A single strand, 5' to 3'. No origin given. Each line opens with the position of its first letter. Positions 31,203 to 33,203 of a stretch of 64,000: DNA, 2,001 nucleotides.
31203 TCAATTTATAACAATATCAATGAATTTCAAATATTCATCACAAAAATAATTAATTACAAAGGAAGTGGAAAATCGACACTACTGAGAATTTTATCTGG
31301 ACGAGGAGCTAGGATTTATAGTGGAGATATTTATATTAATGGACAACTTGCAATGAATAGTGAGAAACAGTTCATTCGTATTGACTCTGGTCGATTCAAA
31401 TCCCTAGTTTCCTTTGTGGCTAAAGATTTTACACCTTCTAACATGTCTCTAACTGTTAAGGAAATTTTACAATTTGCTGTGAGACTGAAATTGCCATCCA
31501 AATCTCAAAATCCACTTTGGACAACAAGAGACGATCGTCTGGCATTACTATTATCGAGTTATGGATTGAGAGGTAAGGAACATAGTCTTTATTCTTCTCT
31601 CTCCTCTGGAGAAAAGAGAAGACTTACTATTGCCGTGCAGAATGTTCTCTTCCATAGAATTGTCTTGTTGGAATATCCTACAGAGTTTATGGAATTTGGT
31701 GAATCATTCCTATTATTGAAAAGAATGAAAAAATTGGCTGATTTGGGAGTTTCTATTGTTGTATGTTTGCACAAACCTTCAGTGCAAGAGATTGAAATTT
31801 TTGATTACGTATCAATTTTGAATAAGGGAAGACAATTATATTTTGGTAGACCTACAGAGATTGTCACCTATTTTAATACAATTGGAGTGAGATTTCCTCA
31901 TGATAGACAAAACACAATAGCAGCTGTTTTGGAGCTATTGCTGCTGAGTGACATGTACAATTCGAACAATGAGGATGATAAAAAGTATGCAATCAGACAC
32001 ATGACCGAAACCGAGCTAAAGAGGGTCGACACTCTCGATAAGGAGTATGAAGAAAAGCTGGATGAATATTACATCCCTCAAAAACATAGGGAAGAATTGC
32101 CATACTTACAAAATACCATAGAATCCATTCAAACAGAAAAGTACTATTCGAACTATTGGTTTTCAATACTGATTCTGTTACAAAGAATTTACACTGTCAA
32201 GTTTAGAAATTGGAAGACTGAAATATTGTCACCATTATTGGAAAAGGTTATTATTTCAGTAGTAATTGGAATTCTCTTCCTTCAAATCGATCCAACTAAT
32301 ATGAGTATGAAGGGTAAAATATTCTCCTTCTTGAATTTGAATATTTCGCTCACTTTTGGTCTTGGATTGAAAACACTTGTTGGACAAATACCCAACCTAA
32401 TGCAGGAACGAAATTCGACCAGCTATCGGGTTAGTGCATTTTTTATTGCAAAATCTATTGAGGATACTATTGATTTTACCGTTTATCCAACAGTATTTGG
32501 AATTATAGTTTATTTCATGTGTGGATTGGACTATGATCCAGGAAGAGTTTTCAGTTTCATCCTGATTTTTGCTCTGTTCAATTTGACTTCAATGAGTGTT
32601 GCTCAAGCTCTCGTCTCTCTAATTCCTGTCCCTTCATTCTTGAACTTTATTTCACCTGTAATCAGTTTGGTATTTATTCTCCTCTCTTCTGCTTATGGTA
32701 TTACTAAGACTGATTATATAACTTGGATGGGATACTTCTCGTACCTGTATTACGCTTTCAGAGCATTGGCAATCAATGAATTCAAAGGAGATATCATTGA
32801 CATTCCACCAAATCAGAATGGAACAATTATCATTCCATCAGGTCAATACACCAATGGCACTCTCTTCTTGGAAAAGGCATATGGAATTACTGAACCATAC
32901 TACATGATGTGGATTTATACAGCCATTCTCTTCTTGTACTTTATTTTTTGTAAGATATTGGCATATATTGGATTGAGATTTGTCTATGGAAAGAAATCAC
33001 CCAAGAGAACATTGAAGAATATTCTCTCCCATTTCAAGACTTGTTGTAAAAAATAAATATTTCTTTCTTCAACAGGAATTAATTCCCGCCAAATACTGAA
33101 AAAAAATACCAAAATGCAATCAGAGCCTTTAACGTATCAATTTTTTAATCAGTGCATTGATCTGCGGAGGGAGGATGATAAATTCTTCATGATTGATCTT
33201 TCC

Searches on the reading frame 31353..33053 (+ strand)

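Call 65: search_protein_families(library=pfam, proteins=[window:31353-33053:+], max_evalue=0.001)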
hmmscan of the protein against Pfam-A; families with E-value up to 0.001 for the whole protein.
window:31353-33053:+ (567 aa): 1 family
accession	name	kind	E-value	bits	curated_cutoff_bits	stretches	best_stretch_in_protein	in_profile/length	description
PF01061.29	ABC2_membrane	-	5.1e-25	88.7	26.9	1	272-477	3-211/211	ABC-2 type transporter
